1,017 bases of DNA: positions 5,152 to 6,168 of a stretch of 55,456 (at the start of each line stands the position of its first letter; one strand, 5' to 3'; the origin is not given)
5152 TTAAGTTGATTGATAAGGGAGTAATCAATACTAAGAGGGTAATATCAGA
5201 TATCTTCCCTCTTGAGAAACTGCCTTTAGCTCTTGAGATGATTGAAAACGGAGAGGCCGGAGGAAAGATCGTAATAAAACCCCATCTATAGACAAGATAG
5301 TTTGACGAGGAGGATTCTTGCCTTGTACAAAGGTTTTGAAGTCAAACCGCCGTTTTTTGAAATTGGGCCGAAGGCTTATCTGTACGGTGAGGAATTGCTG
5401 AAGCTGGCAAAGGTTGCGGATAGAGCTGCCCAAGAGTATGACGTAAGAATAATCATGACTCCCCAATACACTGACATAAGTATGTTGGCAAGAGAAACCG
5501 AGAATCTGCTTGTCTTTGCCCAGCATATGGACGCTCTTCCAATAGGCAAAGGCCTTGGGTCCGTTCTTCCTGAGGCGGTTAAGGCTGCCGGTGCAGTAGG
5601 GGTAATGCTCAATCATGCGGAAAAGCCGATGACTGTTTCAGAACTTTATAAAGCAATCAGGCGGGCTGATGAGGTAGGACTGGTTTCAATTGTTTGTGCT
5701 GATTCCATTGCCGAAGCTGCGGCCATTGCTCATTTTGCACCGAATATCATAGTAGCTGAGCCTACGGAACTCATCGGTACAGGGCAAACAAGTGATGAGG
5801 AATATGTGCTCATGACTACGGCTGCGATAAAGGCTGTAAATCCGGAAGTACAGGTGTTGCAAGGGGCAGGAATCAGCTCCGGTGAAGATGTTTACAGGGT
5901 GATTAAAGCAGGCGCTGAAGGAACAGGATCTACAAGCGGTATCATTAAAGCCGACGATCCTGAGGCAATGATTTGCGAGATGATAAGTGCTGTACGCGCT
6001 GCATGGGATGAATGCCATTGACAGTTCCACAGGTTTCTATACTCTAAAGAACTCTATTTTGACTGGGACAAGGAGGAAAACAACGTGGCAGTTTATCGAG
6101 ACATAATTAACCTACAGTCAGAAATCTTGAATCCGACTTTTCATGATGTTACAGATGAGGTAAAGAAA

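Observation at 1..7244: Polyol-type catabolic cluster: Zn-dehydrogenase, FGGY kinase, short TIM paralogue, YjbQ and SIS protein behind a CUT1 transporter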

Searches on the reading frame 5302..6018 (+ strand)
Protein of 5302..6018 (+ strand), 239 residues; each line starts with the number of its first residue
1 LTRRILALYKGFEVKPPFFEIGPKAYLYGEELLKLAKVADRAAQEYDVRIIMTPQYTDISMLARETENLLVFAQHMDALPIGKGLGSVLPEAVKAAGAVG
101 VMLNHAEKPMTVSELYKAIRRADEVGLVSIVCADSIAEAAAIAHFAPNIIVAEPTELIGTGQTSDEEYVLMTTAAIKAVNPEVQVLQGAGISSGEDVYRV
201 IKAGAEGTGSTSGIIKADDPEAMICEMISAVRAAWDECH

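Call 4: search_protein_families(library=pfam, proteins=[window:5302-6018:+])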
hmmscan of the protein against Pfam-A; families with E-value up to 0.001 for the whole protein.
window:5302-6018:+ (239 aa): 1 family
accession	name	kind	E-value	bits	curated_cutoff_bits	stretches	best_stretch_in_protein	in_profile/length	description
PF00121.24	TIM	-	1.3e-22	81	20.1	1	34-224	19-242/245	Triosephosphate isomerase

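Call 5: search_protein_families(library=ncbifam, proteins=[window:5302-6018:+])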
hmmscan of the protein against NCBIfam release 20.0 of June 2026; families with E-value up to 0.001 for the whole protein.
window:5302-6018:+ (239 aa): 4 families
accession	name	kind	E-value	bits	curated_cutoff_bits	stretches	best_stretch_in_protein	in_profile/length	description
NF003302.0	PRK04302.1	subfamily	6e-61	206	132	1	15-231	2-222/223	triose-phosphate isomerase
TIGR00419.1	tim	equivalog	1.5e-29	103.4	130.6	1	32-218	16-228/228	triose-phosphate isomerase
NF011163.0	PRK14565.1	equivalog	1.5e-05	24.8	298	0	41-134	28-126/240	triosephosphate isomerase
NF001375.0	PRK00278.2-2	equivalog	0.00057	19.3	360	1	102-228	129-248/255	indole-3-glycerol phosphate synthase TrpC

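Call 12: find_related_loci(query=window:5302-6018:+, collection=genome_contigs, flank=10000)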
Query window:5302-6018:+ (239 aa) in genome_contigs; peptide patterns used: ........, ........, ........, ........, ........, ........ (x = any residue, [..] = any of these).
155 stretches matched a pattern; 111 encode a relative of the query (tblastn E <= 1e-3); the best 80 are kept; 80 distinct loci.
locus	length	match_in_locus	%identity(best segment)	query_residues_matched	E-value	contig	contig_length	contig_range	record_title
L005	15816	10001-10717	96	1-239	2e-153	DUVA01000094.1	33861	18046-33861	MAG TPA_asm: Bacillota bacterium isolate AS08sgBPME_304 109148_AS08, whole genome shotgun sequence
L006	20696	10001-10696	78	8-239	9e-124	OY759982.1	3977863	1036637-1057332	MAG: Prolixibacteraceae bacterium isolate a65ce3e3-c5f4-4774-b918-da8a2197b833 genome assembly, chromosome: 2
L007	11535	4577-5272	77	8-239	4e-123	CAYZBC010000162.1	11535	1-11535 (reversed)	MAG TPA_asm: uncultured Maribellus sp. isolate binchicken_co181_539 genome assembly, contig: NODE_10793_length_11535_cov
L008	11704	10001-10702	76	6-239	2e-122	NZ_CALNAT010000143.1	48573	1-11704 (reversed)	MAG: uncultured Proteiniphilum sp. isolate SRR1561995_bin.117_CONCOCT_v1.1_MAG ERZ724027.520, whole genome shotgun seque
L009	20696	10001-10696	74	8-239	2e-119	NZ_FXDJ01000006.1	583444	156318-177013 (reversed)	Massilibacteroides vaginae strain MV12, whole genome shotgun sequence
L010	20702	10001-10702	74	6-239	1e-119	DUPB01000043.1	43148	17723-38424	MAG TPA_asm: Bacteroidales bacterium isolate AS08sgBPME_260 45747_AS08, whole genome shotgun sequence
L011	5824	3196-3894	74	7-239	5e-119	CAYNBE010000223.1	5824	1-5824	MAG TPA_asm: uncultured Prolixibacteraceae bacterium isolate SRP167436_co1_336 genome assembly, contig: NODE_22999_lengt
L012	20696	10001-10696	73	8-239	1e-118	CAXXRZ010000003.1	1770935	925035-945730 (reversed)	MAG: uncultured Draconibacterium sp. isolate e6f8527d-8532-42de-a18c-3e25f3ade8e3 genome assembly, contig: contig_3, who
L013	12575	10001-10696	73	8-239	3e-116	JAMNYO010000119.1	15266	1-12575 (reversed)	MAG: Bacteroidetes bacterium isolate Bin_28 Bin_28_scaffold_3576, whole genome shotgun sequence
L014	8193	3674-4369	72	8-239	1e-115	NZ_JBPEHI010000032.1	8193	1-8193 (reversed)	Petrimonas sulfuriphila strain DSM 16547 Ga0373295_32, whole genome shotgun sequence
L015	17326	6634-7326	72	8-238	4e-114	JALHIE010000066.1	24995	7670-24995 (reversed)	MAG: Porphyromonadaceae bacterium isolate 5-aug_S3_028 scaffold_2004, whole genome shotgun sequence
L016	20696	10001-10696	71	8-239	1e-113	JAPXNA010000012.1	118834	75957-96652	MAG: Fermentimonas sp. isolate binned_ad_5.74 NODE_132_length_118834_cov_8.493930, whole genome shotgun sequence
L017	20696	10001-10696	70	8-239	1e-113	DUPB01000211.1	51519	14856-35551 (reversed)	MAG TPA_asm: Bacteroidales bacterium isolate AS08sgBPME_260 226334_AS08, whole genome shotgun sequence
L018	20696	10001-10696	71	8-239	2e-113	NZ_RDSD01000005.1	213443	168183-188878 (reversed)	Proteiniphilum sp. X52 NODE_5_length_213443_cov_85.7364, whole genome shotgun sequence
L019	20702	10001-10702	70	6-239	1e-112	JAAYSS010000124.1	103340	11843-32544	MAG: Bacteroidales bacterium isolate AS23ysBPME_368 265793_AS23, whole genome shotgun sequence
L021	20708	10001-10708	69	4-239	4e-113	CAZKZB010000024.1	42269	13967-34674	MAG TPA_asm: uncultured Petrimonas sp. isolate SRP294416_co3_963 genome assembly, contig: NODE_909_length_42269_cov_21.2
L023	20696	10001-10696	73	8-239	1e-116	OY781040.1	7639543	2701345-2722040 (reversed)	MAG: Prolixibacteraceae bacterium isolate 091523aa-b5b1-465f-b98d-6c4ce120146c genome assembly, chromosome: 1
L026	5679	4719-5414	70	8-239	5e-106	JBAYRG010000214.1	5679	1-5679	MAG: Proteiniphilum sp. isolate SO_2016_LW2_37 scaffold33014_LW138R_2016, whole genome shotgun sequence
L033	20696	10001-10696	66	8-239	9e-104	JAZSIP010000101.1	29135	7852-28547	MAG: Eubacteriales bacterium isolate T1900044569_TS20190035.MAGScoT_cleanbin_000030 SGB_429_k141_3654, whole genome shot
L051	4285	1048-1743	64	8-239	7e-103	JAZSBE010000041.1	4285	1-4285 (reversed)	MAG: Eubacteriales bacterium isolate T1900044928_TS20190394.MAGScoT_cleanbin_000057 SGB_3403_k141_224469, whole genome s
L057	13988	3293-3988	64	8-239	1e-101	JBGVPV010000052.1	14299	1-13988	MAG: Eubacteriales bacterium isolate fecal_MAG_18 fecal_MAG_18_contig_0052, whole genome shotgun sequence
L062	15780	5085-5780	64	8-239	1e-100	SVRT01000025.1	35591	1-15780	MAG: Oscillospiraceae bacterium isolate SIG650 NODE_25509_length_35591_cov_7.423443, whole genome shotgun sequence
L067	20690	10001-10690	57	12-239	2e-87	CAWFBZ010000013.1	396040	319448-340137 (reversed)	MAG: uncultured Chloroflexia bacterium isolate MFD02416.bin.2.106 genome assembly, contig: contig_84662, whole genome sh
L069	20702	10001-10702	55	8-239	1e-85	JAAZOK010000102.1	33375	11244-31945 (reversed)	MAG: Chloroflexota bacterium isolate AS27yjCOA_56 119989_AS27, whole genome shotgun sequence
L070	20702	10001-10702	56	8-239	2e-85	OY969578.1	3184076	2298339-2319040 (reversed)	MAG: uncultured Chloroflexia bacterium isolate MFD05674.bin.c.2 genome assembly, chromosome: 1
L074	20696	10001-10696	65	8-239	1e-101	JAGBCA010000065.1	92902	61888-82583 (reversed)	MAG: Clostridia bacterium isolate RGIG8981 Water_deer_Rectum-2__c548616, whole genome shotgun sequence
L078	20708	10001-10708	53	6-239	3e-83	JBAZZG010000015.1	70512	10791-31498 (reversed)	MAG: Bellilinea sp. isolate SO_2017_GW3_10 scaffold_356_c1_OW296A_2017, whole genome shotgun sequence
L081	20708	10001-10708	53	4-237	1e-78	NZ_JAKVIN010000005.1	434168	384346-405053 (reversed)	Shinella sedimenti strain B3.7 map unlocalized plasmid unnamed NODE_5_length_434168_cov_214.497919, whole genome shotgun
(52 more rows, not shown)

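Call 14: find_homologous_proteins(query=window:5302-6018:+)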
Query window:5302-6018:+ (239 aa): 6880 proteins with E <= 0.001 among 8000 candidates; the best 120 are listed.
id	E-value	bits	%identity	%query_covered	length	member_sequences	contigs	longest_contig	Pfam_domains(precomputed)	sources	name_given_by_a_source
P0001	1.9e-143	494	96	100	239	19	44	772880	PF00121.25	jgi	jgi:triosephosphate isomerase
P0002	2.1e-125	435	86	97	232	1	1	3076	PF00121.25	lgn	-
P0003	6.5e-125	433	84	97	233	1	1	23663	PF00121.25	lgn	-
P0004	4.1e-121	421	83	96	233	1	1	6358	PF00121.25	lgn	-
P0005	4.1e-120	417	80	97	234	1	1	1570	PF00121.25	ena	-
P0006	5.5e-120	417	80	97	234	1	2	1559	PF00121.25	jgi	-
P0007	1.5e-118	412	78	97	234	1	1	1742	PF00121.25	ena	-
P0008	4.8e-118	411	80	97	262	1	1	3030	PF00121.25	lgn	-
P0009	5.5e-118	410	78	97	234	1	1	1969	PF00121.25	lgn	-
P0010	9.9e-118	410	79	97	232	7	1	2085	PF00121.25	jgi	-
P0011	1.2e-117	409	80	97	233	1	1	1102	PF00121.25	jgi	jgi:triosephosphate isomerase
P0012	2.1e-117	409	79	97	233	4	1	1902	PF00121.25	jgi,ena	-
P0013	3.1e-117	408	81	97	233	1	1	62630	PF00121.25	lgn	-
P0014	1.4e-116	406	78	97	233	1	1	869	PF00121.25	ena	-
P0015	5.6e-116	404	77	97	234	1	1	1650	PF00121.25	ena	-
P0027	1.3e-114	399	78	97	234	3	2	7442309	PF00121.25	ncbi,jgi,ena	jgi:triosephosphate isomerase (TIM)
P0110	1.9e-110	386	79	96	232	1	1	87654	PF00121.25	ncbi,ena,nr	ncbi:MAG: triose-phosphate isomerase [Oscillospiraceae bacterium]|nr:triose-phosphate isomerase [Osc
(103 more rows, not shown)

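Call 16: find_encoding_contigs(protein=P0001, flank=10000, max_places=3)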
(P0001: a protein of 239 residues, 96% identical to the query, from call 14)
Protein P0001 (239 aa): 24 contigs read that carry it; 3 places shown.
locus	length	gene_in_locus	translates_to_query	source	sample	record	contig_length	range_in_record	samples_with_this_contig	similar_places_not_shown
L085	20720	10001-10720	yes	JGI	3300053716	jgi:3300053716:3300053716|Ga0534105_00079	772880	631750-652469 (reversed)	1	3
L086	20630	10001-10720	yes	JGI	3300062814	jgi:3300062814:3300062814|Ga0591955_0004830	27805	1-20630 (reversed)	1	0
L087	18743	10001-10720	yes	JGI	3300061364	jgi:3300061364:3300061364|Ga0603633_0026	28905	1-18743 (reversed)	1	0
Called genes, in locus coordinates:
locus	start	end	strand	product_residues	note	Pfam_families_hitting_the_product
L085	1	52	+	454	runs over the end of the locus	PF00890:FAD_binding_2 (faint), PF01134:GIDA (faint), PF01266:DAO (faint), PF07992:Pyr_redox_2, PF12831:FAD_oxidored, PF13738:Pyr_redox_3, PF00070:Pyr_redox, PF02852:Pyr_redox_dim, +4 more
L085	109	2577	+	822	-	PF00676:E1_dh, PF02779:Transket_pyr, PF02780:Transketolase_C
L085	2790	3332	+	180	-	PF00903:Glyoxalase, PF13669:Glyoxalase_4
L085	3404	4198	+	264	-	PF00106:adh_short, PF08659:KR, PF23441:SDR (weak), PF13561:adh_short_C2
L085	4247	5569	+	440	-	PF01547:SBP_bac_1, PF13416:SBP_bac_8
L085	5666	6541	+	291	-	PF00528:BPD_transp_1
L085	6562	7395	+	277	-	PF00528:BPD_transp_1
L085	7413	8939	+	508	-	PF00370:FGGY_N, PF02782:FGGY_C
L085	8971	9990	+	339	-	PF08240:ADH_N, PF16912:Glu_dehyd_C, PF00107:ADH_zinc_N, PF13602:ADH_zinc_N_2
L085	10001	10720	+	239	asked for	PF00121:TIM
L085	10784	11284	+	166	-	PF01894:YjbQ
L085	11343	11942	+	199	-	PF13580:SIS_2 (faint), PF01380:SIS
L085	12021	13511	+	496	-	PF00483:NTP_transferase, PF01128:IspD, PF12804:NTP_transf_3, PF25084:LbH_EIF2B, PF00132:Hexapep, PF25087:GMPPB_C, PF24894:Hexapep_GlmU (weak), PF00132:Hexapep (weak)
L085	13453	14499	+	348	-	PF13793:Pribosyltran_N, PF00156:Pribosyltran, PF14572:Pribosyl_synth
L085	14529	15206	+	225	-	PF01386:Ribosomal_L25p, PF14693:Ribosomal_TL5_C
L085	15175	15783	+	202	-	PF01195:Pept_tRNA_hydro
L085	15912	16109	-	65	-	PF00269:SASP (weak)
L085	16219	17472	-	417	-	PF00037:Fer4 (weak), PF12837:Fer4_6 (weak), PF12838:Fer4_7, PF13187:Fer4_9 (weak), PF13237:Fer4_10 (weak), PF00037:Fer4 (weak), PF01012:ETF, PF00766:ETF_alpha, +6 more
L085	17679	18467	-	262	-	PF01012:ETF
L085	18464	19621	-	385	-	PF02771:Acyl-CoA_dh_N, PF02770:Acyl-CoA_dh_M, PF00441:Acyl-CoA_dh_1, PF08028:Acyl-CoA_dh_2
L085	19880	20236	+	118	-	PF02583:Trns_repr_metal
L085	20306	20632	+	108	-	PF00085:Thioredoxin, PF14595:Thioredoxin_9, PF13098:Thioredoxin_2, PF13905:Thioredoxin_8 (faint)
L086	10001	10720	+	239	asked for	PF00121:TIM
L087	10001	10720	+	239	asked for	PF00121:TIM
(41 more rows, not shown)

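Call 18: find_encoding_contigs(protein=P0027, flank=10000, max_places=1)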
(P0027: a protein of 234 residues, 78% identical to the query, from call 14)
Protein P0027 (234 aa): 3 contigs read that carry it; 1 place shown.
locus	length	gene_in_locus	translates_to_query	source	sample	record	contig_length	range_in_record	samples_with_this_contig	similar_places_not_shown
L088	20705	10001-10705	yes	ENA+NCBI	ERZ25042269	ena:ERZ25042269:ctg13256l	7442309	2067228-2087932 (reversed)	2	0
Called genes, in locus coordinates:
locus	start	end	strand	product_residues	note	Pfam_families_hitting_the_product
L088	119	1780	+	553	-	-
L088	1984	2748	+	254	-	PF08220:HTH_DeoR, PF08279:HTH_11, PF00455:DeoRC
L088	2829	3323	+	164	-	-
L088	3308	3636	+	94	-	-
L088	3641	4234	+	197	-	PF01380:SIS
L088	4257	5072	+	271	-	PF01791:DeoC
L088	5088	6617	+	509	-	PF00370:FGGY_N, PF02782:FGGY_C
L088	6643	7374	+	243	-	-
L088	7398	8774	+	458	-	PF02952:Fucose_iso_C (weak)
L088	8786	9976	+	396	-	PF07690:MFS_1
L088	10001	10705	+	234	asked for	PF00121:TIM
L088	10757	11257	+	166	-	PF01894:YjbQ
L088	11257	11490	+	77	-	-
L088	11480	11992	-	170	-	-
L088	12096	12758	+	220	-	PF04542:Sigma70_r2, PF08281:Sigma70_r4_2, PF00196:GerE (faint), PF04545:Sigma70_r4 (weak)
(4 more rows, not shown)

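Call 19: find_encoding_contigs(protein=P0110, flank=10000, max_places=1)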
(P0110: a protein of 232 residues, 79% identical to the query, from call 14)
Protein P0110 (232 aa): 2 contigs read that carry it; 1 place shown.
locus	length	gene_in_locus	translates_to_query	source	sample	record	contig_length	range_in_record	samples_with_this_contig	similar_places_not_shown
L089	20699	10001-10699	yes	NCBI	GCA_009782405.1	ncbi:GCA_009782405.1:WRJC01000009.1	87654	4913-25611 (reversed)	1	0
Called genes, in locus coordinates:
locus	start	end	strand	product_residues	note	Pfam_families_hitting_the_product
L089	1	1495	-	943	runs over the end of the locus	-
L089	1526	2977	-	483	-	PF00370:FGGY_N, PF02782:FGGY_C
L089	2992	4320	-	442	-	-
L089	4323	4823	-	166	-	PF01894:YjbQ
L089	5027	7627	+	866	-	PF01074:Glyco_hydro_38N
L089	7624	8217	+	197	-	PF01380:SIS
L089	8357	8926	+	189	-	PF00376:MerR (weak), PF00239:Resolvase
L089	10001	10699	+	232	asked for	PF00121:TIM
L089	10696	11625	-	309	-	PF00294:PfkB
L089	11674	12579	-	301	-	PF13353:Fer4_12, PF12837:Fer4_6 (faint), PF04055:Radical_SAM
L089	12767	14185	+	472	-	PF02952:Fucose_iso_C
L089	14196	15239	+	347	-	PF08240:ADH_N, PF16912:Glu_dehyd_C (weak), PF00107:ADH_zinc_N, PF13602:ADH_zinc_N_2 (weak)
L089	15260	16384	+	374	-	PF01208:URO-D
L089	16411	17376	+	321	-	PF00480:ROK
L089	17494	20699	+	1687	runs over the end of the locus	PF13540:RCC1_2, PF25390:WD40_RLD, PF00415:RCC1, PF13540:RCC1_2, PF00415:RCC1, PF13540:RCC1_2, PF00415:RCC1, PF13540:RCC1_2, +24 more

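Call 21: search_protein_families(library=pfam, proteins=[L067:9142-9921:+, L023:6866-8221:+, L074:14793-15464:+, L033:15476-16975:+, L026:1274-2599:+, L051:2405-3076:-, L017:3937-5112:+, L021:5375-6352:+, L062:4956-5780:-, L057:8824-10131:+], max_evalue=0.01)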
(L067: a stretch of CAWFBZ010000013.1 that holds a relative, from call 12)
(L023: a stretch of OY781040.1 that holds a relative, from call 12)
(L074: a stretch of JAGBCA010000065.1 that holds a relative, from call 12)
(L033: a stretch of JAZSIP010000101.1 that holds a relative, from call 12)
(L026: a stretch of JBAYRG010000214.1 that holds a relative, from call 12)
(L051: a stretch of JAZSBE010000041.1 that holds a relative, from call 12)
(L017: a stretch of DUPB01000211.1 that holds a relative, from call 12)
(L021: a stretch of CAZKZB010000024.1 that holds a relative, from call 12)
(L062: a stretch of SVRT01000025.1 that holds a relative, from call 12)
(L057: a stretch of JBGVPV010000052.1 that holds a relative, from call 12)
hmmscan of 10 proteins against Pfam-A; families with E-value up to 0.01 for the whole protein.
L067:9142-9921:+ (260 aa): 5 families
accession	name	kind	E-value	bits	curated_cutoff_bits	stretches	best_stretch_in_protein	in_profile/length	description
PF00455.28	DeoRC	-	4e-44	150.8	31.8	1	78-240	2-160/160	DeoR C terminal sensor domain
PF08220.18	HTH_DeoR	-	1.9e-13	50.4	21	1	9-58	1-50/57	DeoR-like helix-turn-helix domain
PF08279.18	HTH_11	-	8.8e-05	22.8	25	1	9-50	1-43/55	HTH domain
PF00392.27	GntR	-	0.00016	21.7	27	1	10-60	10-62/64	Bacterial regulatory proteins, gntR family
PF19187.6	HTH_PafC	-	0.002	18.4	32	1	13-62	9-58/115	PafC helix-turn-helix domain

L023:6866-8221:+ (452 aa): 0 families

L074:14793-15464:+ (224 aa): 1 family
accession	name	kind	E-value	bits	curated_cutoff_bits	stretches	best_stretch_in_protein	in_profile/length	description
PF00923.25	TAL_FSA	-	1.2e-50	173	27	1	4-214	2-280/285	Transaldolase/Fructose-6-phosphate aldolase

L033:15476-16975:+ (500 aa): 0 families

L026:1274-2599:+ (442 aa): 1 family
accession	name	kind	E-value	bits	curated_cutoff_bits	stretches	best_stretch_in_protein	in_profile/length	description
PF04734.18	Ceramidase_alk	-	3.8e-14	52.7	32.1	1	8-157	3-156/509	Neutral/alkaline non-lysosomal ceramidase, N-terminal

L051:2405-3076:- (223 aa): 0 families

L017:3937-5112:+ (392 aa): 2 families
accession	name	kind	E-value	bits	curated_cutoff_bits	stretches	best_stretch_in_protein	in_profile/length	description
PF01979.26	Amidohydro_1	-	3.2e-17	63.2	25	1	193-387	157-343/345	Amidohydrolase family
PF07969.17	Amidohydro_3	-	2.9e-15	57.1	29.7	1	336-380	407-451/472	Amidohydrolase family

L021:5375-6352:+ (326 aa): 0 families

L062:4956-5780:- (274 aa): 0 families

L057:8824-10131:+ (436 aa): 2 families
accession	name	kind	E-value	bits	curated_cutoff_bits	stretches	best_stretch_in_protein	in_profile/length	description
PF07690.21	MFS_1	-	1e-37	130.3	33.4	2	37-257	9-221/347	Major Facilitator Superfamily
PF12832.13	MFS_1_like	-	3.5e-05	23.5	25.2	2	27-164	214-353/373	MFS_1 like family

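Call 23: search_solved_structures(query=window:5302-6018:+, show_alignments=2)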
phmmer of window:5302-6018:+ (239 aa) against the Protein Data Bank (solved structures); distinct sequences matched with E-value up to 0.001: 4.
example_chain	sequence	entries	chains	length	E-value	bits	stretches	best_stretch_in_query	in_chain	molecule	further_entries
1hg3_A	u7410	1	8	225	2.5e-51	177.8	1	14-230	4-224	TRIOSEPHOSPHATE ISOMERASE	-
2h6r_A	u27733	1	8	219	7.7e-41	143.4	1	29-229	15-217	Triosephosphate isomerase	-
1w0m_A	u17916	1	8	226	6.1e-33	117.6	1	19-228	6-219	TRIOSEPHOSPHATE ISOMERASE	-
5csr_A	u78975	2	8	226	3.3e-20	76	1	49-228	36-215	Triosephosphate isomerase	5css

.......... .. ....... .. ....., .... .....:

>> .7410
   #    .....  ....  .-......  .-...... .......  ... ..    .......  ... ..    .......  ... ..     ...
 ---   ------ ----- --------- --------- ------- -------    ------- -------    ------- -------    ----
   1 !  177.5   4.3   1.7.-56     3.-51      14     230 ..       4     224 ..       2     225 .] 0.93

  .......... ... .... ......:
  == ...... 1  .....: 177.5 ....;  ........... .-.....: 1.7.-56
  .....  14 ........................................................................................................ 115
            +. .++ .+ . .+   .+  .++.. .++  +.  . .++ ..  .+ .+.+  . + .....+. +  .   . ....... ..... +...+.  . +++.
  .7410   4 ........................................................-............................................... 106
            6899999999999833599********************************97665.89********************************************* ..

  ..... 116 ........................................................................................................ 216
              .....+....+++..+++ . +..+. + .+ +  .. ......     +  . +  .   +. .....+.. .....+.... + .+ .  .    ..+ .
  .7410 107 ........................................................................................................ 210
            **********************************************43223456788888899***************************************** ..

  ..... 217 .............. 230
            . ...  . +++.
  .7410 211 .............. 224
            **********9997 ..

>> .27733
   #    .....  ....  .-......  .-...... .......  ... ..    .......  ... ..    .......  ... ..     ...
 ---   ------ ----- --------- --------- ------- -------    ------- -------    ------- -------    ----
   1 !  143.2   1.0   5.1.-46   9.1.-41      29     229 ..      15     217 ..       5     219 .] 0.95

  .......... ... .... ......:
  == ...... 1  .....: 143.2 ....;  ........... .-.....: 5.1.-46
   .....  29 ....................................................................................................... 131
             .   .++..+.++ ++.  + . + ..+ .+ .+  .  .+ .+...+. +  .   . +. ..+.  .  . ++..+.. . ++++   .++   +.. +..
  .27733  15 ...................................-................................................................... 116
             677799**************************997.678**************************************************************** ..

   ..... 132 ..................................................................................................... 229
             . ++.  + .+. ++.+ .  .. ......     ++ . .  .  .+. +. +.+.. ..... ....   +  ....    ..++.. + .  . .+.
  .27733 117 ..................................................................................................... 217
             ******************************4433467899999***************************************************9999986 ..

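Call 28: search_dna_similar(query=window:5302-6018:+, collection=plasmids, mode=protein, max_rows=25)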
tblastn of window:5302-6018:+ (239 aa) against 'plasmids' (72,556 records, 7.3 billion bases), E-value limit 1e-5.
Records with a match: 17; places in all: 17; records where one place covers at least 80% of the query: 16.
Best place of each record, by identity: <60% 17.
By first word of the organism name: Enterococcus 6; Shinella 5; Natrinema 2; Lacticaseibacillus 1; Halomicrococcus 1; Halobellus 1; Halorussus 1.
By predicted mobility (MOB-suite, as given by PLSDB): non-mobilizable 15; conjugative 2.
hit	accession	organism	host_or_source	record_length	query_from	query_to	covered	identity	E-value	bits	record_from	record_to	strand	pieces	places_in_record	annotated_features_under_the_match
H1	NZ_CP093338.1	Shinella sp. H4-D48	whole organism,grassland soil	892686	4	237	98%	53.4%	2e-64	223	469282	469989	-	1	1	triose-phosphate isomerase | secondary thiamine-phosphate synthase enzyme YjbQ | TIM barrel protein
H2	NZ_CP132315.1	Shinella oryzae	Homo sapiens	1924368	8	237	96%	53.0%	3e-65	225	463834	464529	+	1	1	none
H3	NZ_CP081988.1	Shinella oryzae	cell culture,rhizosphere soil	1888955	8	237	96%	52.6%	1e-64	223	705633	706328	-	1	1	none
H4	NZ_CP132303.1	Shinella sumterensis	Homo sapiens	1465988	8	237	96%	52.2%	2e-64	223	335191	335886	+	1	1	none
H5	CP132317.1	Shinella sumterensis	Homo sapiens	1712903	8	237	96%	51.7%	8e-65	224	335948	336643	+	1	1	triose-phosphate isomerase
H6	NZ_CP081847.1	Enterococcus raffinosus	Homo sapiens,feces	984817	13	237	94%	51.3%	7e-59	207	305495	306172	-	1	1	triose-phosphate isomerase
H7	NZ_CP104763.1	Enterococcus raffinosus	-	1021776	13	237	94%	51.3%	7e-59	207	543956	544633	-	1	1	record has no annotation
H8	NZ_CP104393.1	Enterococcus raffinosus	fermented food (Meju)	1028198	13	237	94%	51.3%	7e-59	207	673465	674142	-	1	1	record has no annotation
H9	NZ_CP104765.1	Enterococcus raffinosus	Homo sapiens,urine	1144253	13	237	94%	51.3%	3e-58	205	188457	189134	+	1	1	record has no annotation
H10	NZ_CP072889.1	Enterococcus raffinosus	stream/river surface water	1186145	13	237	94%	51.3%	3e-58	205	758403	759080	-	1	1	record has no annotation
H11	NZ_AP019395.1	Enterococcus faecium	eutrophic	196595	14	235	93%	50.0%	2e-57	203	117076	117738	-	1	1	triose-phosphate isomerase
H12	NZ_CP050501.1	Lacticaseibacillus paracasei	Single cell,Animal feed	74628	13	233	92%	47.1%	5e-52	187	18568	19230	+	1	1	triose-phosphate isomerase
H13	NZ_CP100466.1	Halomicrococcus gelatinilyticus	cell culture,sediment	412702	17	224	87%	38.0%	4e-20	96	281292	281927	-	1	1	triose-phosphate isomerase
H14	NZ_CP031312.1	Halobellus limi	Cell culture,Taibei marine solar ...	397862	17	227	88%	33.8%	6e-11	69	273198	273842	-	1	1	triose-phosphate isomerase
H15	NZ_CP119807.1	Halorussus lipolyticus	cell culture,coastal saline-alkali land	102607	11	204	81%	36.7%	1e-15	83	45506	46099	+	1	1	triose-phosphate isomerase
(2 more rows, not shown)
